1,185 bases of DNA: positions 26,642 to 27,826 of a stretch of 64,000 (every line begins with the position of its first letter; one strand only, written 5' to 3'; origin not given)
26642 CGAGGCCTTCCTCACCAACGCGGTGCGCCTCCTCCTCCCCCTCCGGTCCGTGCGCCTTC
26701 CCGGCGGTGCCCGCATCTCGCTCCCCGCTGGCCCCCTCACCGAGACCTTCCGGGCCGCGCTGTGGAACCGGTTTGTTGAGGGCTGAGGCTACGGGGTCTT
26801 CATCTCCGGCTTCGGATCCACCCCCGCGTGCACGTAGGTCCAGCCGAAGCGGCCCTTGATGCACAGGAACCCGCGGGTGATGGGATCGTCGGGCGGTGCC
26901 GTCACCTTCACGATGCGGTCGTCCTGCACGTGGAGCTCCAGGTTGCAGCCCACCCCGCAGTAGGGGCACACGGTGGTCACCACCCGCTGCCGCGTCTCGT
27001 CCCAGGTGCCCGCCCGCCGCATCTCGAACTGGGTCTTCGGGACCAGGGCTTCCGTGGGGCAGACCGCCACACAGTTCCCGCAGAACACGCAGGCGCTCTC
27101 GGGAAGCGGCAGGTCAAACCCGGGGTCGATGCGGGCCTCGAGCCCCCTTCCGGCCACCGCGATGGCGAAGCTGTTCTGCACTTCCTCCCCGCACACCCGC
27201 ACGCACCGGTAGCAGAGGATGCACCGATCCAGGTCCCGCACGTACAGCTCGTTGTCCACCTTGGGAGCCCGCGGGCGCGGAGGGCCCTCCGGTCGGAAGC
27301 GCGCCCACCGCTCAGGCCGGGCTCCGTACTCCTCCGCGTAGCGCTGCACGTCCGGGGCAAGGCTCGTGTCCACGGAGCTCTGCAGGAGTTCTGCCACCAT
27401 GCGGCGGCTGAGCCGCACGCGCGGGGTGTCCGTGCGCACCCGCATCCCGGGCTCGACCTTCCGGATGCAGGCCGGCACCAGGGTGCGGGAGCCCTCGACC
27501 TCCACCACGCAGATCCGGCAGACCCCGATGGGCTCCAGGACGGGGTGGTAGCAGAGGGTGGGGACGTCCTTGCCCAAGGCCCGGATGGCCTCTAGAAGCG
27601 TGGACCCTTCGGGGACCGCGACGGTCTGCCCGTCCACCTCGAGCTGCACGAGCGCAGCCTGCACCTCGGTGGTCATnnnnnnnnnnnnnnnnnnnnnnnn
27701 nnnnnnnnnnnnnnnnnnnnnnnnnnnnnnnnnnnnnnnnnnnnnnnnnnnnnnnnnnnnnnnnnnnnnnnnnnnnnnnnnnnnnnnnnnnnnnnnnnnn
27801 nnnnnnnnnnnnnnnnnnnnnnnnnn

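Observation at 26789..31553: Split, order-permuted NAD-linked selenocysteine formate dehydrogenase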

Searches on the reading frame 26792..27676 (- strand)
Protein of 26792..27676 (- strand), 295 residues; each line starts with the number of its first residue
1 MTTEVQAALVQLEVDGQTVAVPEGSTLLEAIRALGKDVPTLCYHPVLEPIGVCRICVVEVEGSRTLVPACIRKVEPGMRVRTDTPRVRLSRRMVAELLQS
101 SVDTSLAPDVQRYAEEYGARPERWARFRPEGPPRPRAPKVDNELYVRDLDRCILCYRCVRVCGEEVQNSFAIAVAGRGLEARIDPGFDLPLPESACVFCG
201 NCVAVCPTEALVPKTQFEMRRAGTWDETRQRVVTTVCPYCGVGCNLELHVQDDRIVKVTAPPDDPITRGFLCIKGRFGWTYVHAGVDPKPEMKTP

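Call 7: search_protein_families(library=pfam, proteins=[window:26792-27676:-], max_evalue=0.001)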
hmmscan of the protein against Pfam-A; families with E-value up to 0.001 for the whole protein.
window:26792-27676:- (295 aa): 12 families
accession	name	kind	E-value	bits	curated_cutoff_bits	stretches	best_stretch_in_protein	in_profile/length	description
PF13510.11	Fer2_4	-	3.1e-23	82.1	22.8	1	9-84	3-81/82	2Fe-2S iron-sulfur cluster binding domain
PF04879.21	Molybdop_Fe4S4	-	6.7e-22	77.7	22.7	1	231-283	2-54/55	Molybdopterin oxidoreductase Fe4S4 domain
PF12838.12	Fer4_7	-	2.2e-09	38.1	27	0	121-163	13-49/52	4Fe-4S dicluster domain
PF13237.11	Fer4_10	-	2.6e-08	34.1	25.5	1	194-244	7-48/53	4Fe-4S dicluster domain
PF22117.2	Fer4_Nqo3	-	2.9e-08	34.2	27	1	148-211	7-66/67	NADH-quinone oxidoreductase subunit 3, ferredoxin-like domain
PF00037.32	Fer4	-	6.1e-08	32.6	21.1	1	193-211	5-23/24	4Fe-4S binding domain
PF00111.32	Fer2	-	6.2e-08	32.9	21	1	15-61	6-48/77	2Fe-2S iron-sulfur cluster binding domain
PF13187.11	Fer4_9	-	2e-07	31.3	27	1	151-210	1-51/52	4Fe-4S dicluster domain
PF12837.12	Fer4_6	-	8.8e-05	22.7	25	1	147-164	4-21/24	4Fe-4S binding domain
PF14697.11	Fer4_21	-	0.0002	21.8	35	1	149-209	5-55/59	4Fe-4S dicluster domain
PF13484.11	Fer4_16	-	0.00031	21.9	30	0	196-225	2-32/66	4Fe-4S double cluster binding domain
PF13459.11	Fer4_15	-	0.00065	20.8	22.4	0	148-165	4-21/66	4Fe-4S single cluster domain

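Call 15: find_homologous_proteins(query=window:26792-27676:-)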
Query window:26792-27676:- (295 aa): 8000 proteins with E <= 0.001 among 8000 candidates; the best 120 are listed.
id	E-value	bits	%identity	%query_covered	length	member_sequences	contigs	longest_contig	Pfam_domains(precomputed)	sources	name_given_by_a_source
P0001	1.3e-198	676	100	100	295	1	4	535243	PF13510.12,PF00111.33,PF00037.33,PF12838.13,PF22117.3,PF13237.12,PF13187.12,PF04879.22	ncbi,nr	ncbi:MAG: 2Fe-2S iron-sulfur cluster-binding protein [Armatimonadota bacterium]|nr:2Fe-2S iron-sulfu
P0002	1.2e-179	614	91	100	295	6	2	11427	PF13510.12,PF00111.33,PF00037.33,PF12838.13,PF22117.3,PF13237.12,PF13187.12,PF04879.22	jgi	jgi:predicted molibdopterin-dependent oxidoreductase YjgC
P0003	2.3e-168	577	87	98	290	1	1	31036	PF13510.12,PF00111.33,PF00037.33,PF12838.13,PF22117.3,PF13237.12,PF13187.12,PF04879.22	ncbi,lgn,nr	ncbi:MAG: 2Fe-2S iron-sulfur cluster-binding protein [Armatimonadetes bacterium]|nr:2Fe-2S iron-sulf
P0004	3.5e-165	567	86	98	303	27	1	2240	PF13510.12,PF00111.33,PF00037.33,PF12838.13,PF22117.3,PF13237.12,PF13187.12,PF04879.22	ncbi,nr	ncbi:MAG: (2Fe-2S)-binding protein [Firmicutes bacterium]|nr:(2Fe-2S)-binding protein [Bacillota bac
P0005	1.2e-163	561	84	99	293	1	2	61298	PF14697.12,PF13510.12,PF00111.33,PF00037.33,PF12838.13,PF22117.3,PF13237.12,PF13187.12,PF04879.22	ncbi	-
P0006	2.2e-163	561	86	97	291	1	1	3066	PF14697.12,PF13510.12,PF00111.33,PF00037.33,PF12838.13,PF22117.3,PF13237.12,PF13187.12,PF04879.22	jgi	-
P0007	5.0e-161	553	87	94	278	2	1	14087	PF13510.12,PF00111.33,PF00037.33,PF12838.13,PF22117.3,PF13237.12,PF13187.12,PF04879.22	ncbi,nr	ncbi:MAG: 2Fe-2S iron-sulfur cluster-binding protein [Armatimonadota bacterium]|nr:2Fe-2S iron-sulfu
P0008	4.8e-160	550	86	94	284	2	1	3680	PF13510.12,PF00111.33,PF00037.33,PF12838.13,PF22117.3,PF13237.12,PF13187.12,PF04879.22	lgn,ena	-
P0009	5.9e-160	549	86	94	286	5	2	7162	PF13510.12,PF00111.33,PF00037.33,PF12838.13,PF22117.3,PF13237.12,PF13187.12,PF04879.22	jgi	-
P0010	1.5e-158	545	86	94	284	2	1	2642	PF13510.12,PF00111.33,PF00037.33,PF12838.13,PF22117.3,PF13237.12,PF13187.12,PF04879.22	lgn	-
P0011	1.3e-157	542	84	94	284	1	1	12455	PF13510.12,PF00037.33,PF12838.13,PF22117.3,PF13237.12,PF13187.12,PF04879.22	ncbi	-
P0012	3.1e-157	540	85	94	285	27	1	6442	PF13510.12,PF00111.33,PF00037.33,PF12838.13,PF22117.3,PF13237.12,PF13187.12,PF04879.22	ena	-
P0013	3.7e-157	540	85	94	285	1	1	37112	PF13510.12,PF00111.33,PF00037.33,PF12838.13,PF22117.3,PF13237.12,PF13187.12,PF04879.22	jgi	jgi:predicted molibdopterin-dependent oxidoreductase YjgC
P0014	5.4e-157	540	85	94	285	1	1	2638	PF13510.12,PF00111.33,PF00037.33,PF12838.13,PF22117.3,PF13237.12,PF13187.12,PF04879.22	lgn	-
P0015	9.6e-157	539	85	94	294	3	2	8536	PF13510.12,PF00111.33,PF00037.33,PF12838.13,PF22117.3,PF13237.12,PF13187.12,PF04879.22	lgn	-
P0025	1.8e-136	472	73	95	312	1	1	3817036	PF13510.12,PF00037.33,PF12838.13,PF22117.3,PF13237.12,PF13187.12,PF04879.22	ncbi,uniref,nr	ncbi:2Fe-2S iron-sulfur cluster-binding protein [Limnochorda pilosa]|uniref:NADH dehydrogenase n=1 T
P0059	4.2e-116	405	64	93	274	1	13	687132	PF13510.12,PF00037.33,PF12838.13,PF22117.3,PF13237.12,PF13187.12,PF04879.22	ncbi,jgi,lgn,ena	jgi:predicted molibdopterin-dependent oxidoreductase YjgC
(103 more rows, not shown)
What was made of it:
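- An identical alpha-N product occurs on 4 contigs, the longest 535 kb (call 15).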

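Call 17: find_encoding_contigs(protein=P0025, flank=8000, max_places=2)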
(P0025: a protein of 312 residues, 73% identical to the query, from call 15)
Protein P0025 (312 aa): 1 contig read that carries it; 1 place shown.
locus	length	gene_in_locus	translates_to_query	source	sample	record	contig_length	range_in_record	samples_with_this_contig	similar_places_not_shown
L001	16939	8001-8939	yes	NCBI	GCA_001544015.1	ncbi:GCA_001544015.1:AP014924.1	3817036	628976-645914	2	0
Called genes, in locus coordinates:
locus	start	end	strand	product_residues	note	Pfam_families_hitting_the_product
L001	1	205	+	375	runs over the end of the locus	PF03845:Spore_permease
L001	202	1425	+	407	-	PF25198:Spore_GerAC_N, PF05504:Spore_GerAC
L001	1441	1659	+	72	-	-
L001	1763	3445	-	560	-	PF00749:tRNA-synt_1c, PF03950:tRNA-synt_1c_C, PF20974:tRNA-synt_1c_C2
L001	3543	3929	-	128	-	PF06262:Zincin_1 (faint)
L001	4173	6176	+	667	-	-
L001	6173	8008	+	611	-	PF01257:2Fe-2S_thioredx, PF01512:Complex1_51K, PF10589:NADH_4Fe-4S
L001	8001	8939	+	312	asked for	PF13510:Fer2_4, PF13237:Fer4_10 (faint), PF22117:Fer4_Nqo3, PF12838:Fer4_7, PF13187:Fer4_9 (weak), PF00037:Fer4 (weak), PF04879:Molybdop_Fe4S4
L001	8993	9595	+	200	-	PF01625:PMSR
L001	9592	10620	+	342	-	PF00753:Lactamase_B, PF21221:B_lactamase-like_C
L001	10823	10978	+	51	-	-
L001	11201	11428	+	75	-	PF13711:DUF4160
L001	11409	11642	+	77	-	PF10387:DUF2442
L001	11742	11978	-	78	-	PF08713:DNA_alkylation (weak)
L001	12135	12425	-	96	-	-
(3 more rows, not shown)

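Call 18: find_encoding_contigs(protein=P0059, flank=8000, max_places=2)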
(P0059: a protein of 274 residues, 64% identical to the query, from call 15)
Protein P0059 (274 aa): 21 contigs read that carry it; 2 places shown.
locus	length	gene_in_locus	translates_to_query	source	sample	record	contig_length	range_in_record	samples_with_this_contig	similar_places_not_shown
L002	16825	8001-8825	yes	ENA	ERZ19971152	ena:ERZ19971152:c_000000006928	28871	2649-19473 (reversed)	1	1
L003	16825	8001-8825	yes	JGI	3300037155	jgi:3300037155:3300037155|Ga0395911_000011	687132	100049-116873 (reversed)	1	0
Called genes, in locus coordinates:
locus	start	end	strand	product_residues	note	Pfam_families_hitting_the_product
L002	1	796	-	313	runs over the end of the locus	PF00528:BPD_transp_1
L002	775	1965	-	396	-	PF13343:SBP_bac_6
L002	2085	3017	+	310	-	-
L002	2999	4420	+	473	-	PF01266:DAO, PF16901:DAO_C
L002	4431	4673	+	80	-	PF00384:Molybdopterin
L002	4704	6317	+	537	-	PF00384:Molybdopterin, PF01568:Molydop_binding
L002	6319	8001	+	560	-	PF01257:2Fe-2S_thioredx, PF01512:Complex1_51K, PF10531:SLBB, PF10589:NADH_4Fe-4S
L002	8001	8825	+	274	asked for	PF13510:Fer2_4, PF12838:Fer4_7, PF13237:Fer4_10 (faint), PF22117:Fer4_Nqo3 (weak), PF13187:Fer4_9 (weak), PF00037:Fer4 (weak), PF04879:Molybdop_Fe4S4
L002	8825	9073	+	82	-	PF13769:Virulence_fact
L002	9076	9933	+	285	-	PF13559:DUF4129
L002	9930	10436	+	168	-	-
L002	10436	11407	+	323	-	PF20030:bpMoxR, PF07726:AAA_3, PF07728:AAA_5, PF17863:AAA_lid_2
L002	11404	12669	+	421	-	PF01882:DUF58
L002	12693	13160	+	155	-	-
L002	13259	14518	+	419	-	PF04188:Mannosyl_trans2 (weak)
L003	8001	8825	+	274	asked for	PF13510:Fer2_4, PF12838:Fer4_7, PF13237:Fer4_10 (faint), PF22117:Fer4_Nqo3 (weak), PF13187:Fer4_9 (weak), PF00037:Fer4 (weak), PF04879:Molybdop_Fe4S4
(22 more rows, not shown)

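Call 19: search_solved_structures(query=window:26792-27676:-, show_alignments=3, max_evalue=1e-10)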
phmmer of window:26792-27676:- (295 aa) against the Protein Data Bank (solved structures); distinct sequences matched with E-value up to 1e-10: 70 (the best 60 are shown).
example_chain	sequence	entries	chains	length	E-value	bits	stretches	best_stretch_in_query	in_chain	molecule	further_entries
6tg9_A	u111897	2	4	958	3.4e-51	177.3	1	6-282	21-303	Formate dehydrogenase subunit alpha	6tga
9wxb_B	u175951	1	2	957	1.1e-49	172.4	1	7-282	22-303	Formate dehydrogenase alpha subunit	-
7vw6_A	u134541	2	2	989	4.5e-45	157.2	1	5-283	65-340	Formate dehydrogenase | Tungsten-containing formate dehydrogenase alpha subunit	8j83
7e5z_A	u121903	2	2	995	4.6e-45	157.2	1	5-283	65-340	Formate dehydrogenase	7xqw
8oh5_C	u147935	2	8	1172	4.2e-44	154.1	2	139-281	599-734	Formate dehydrogenase-O, major subunit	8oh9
8a6t_A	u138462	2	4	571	1.8e-41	145.4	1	9-256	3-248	Electron bifurcating hydrogenase subunit HydA1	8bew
9bov_A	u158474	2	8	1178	9.3e-41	143.1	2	110-283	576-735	Molybdopterin oxidoreductase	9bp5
7q4v_A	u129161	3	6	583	6.2e-36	127.2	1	11-228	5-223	Iron hydrogenase HydA1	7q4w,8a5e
7p5h_A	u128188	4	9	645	1.4e-35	126.1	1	12-218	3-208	Fe-hydrogenase, subunit alpha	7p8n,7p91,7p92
7t2r_A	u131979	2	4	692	2.5e-31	112.1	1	10-277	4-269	NiFe hydrogenase subunit A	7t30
8e9g_G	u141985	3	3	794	1.3e-29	106.5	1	8-285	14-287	NADH-quinone oxidoreductase subunit G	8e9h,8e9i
7arc_G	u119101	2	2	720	3.4e-29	105.1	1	9-279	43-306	75 kDa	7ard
7q5y_A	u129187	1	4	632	1.7e-28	102.8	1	10-282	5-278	NADH dehydrogenase I chain G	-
9gzq_A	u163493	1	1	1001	8.6e-28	100.5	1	12-215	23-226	Probable oxidoreductase YjgC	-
8rqz_C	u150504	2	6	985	1.5e-27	99.7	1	13-215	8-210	Probable oxidoreductase YjgC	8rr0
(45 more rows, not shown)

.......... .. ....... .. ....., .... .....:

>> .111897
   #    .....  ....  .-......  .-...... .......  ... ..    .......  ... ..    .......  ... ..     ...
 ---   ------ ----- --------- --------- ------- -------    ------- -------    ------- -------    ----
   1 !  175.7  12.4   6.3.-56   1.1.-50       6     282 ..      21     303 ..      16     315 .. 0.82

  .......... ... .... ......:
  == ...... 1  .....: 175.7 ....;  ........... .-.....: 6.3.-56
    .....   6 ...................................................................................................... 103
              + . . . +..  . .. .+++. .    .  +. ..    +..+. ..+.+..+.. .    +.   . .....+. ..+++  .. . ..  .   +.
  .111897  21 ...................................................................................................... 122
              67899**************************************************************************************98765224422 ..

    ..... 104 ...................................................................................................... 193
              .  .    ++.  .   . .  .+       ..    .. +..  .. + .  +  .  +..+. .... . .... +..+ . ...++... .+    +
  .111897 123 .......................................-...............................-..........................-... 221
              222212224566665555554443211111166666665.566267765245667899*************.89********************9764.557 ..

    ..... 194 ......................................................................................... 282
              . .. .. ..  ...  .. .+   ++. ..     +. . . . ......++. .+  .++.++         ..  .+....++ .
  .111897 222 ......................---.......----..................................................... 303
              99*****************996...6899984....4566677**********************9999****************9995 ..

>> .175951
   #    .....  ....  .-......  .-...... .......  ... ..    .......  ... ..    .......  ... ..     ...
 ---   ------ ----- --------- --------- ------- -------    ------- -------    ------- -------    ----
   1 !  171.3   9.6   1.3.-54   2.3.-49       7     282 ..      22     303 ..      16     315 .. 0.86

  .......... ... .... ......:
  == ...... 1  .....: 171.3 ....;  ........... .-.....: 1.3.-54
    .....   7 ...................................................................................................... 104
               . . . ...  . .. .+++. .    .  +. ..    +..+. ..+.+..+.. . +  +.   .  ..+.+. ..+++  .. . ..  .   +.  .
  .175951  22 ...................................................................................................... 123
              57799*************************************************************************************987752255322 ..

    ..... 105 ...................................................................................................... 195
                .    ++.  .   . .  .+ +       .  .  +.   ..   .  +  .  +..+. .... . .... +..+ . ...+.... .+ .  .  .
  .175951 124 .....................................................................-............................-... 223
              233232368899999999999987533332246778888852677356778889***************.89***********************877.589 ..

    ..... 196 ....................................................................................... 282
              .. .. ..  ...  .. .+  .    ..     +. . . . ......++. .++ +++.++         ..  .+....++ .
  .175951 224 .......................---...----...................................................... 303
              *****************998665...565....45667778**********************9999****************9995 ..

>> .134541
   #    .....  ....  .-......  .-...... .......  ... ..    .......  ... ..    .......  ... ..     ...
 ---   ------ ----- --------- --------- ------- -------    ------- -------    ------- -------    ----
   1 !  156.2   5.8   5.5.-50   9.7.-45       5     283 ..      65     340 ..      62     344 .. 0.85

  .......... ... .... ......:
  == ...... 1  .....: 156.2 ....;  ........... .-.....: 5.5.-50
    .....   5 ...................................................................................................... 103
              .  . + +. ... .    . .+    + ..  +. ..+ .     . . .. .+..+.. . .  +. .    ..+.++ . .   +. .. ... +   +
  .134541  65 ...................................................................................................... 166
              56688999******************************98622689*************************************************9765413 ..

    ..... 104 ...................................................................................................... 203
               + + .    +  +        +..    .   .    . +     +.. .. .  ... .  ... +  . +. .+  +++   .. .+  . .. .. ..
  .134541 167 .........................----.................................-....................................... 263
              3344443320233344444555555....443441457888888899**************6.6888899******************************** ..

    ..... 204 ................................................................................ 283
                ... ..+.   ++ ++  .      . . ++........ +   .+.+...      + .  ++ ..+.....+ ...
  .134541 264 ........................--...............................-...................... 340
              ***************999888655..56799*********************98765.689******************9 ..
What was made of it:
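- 26789..27676 (-): alpha-N: the Fe-S half of the FDH alpha subunit (295 aa). It has a [2Fe-2S], two ferredoxin-type [4Fe-4S], and the molybdopterin-type FS0 [4Fe-4S] (C237/C240/C244/C272) with Lys274. It aligns to FdsA 21-303 (call 19).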

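Call 24: find_related_loci(query=A1, collection=genome_contigs, flank=7000)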
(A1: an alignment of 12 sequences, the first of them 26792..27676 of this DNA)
Query A1 (295 aa) in genome_contigs; peptide patterns used: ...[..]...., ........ (x = any residue, [..] = any of these).
600 stretches matched a pattern (row limit reached: there are more); 522 encode a relative of the query (tblastn E <= 1e-3); the best 80 are kept; 80 distinct loci.
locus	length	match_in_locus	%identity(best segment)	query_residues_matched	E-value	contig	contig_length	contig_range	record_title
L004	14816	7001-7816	61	9-283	2e-117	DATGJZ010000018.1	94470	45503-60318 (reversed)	MAG TPA_asm: Candidatus Angelobacter sp. isolate SMAG_U9846 k141_426337, whole genome shotgun sequence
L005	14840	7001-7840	59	9-291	3e-115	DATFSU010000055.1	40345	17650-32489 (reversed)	MAG TPA_asm: Candidatus Angelobacter sp. isolate SMAG_U9392 k141_6860425, whole genome shotgun sequence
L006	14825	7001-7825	61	8-282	5e-114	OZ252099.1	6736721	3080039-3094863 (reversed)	MAG: Bryobacterales bacterium isolate dc448f75-7b3f-414d-b321-0b274a23c026 genome assembly, chromosome: 1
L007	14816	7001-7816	59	8-282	8e-112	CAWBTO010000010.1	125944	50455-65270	MAG: Terriglobia bacterium isolate MFD01299.bin.1.55 genome assembly, contig: contig_91453, whole genome shotgun sequenc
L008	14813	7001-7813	62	9-282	7e-111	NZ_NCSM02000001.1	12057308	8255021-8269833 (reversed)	Streptomyces sp. NBS 14/10 Scaffold_1, whole genome shotgun sequence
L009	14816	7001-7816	62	9-283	1e-110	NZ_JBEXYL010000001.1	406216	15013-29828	Streptomyces sp. NPDC005728 NPDC005728_291_G12.ctg-0001, whole genome shotgun sequence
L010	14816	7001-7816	62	9-283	2e-110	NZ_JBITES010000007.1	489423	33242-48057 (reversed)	Streptomyces sp. NPDC051243 NPDC051243_55_B7.ctg-0007, whole genome shotgun sequence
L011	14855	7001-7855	57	10-295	1e-110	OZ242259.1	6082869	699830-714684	MAG: Bryobacterales bacterium isolate 0950f91b-628e-4ed9-b989-43c9b73d7c92 genome assembly, chromosome: 1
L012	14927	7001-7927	55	9-295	6e-109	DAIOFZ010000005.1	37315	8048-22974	MAG TPA_asm: Actinomycetota bacterium isolate CTOTU21649 NODE_133_length_37315_cov_5.647424, whole genome shotgun sequen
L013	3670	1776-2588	61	9-282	2e-111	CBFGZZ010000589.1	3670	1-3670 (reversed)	MAG TPA_asm: uncultured Streptomyces sp. isolate SRR29654721_metabat2_23 genome assembly, contig: ERZ27252565.11823, who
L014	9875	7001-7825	62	6-283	1e-109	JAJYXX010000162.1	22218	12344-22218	MAG: Chloroflexi bacterium isolate FK3.bin76 NODE_4577_length_22218_cov_6.078856, whole genome shotgun sequence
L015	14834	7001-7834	58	6-283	1e-109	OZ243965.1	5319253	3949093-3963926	MAG: Bryobacterales bacterium isolate d9fe4927-0271-4d34-8a35-7101854e6c69 genome assembly, chromosome: 1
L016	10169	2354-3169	61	9-283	3e-109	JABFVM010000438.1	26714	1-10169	MAG: Streptomyces sp. isolate Bin2.31 NODE_634_length_26714_cov_67.107222, whole genome shotgun sequence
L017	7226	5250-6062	57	10-283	3e-109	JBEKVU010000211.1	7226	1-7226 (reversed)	MAG: Candidatus Acidiferrum sp. isolate SPRUCE 611 SPRUCE_611_211, whole genome shotgun sequence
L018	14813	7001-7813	60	9-282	6e-109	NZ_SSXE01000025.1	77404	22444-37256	Nonomuraea sp. MG754425 scaffold_24, whole genome shotgun sequence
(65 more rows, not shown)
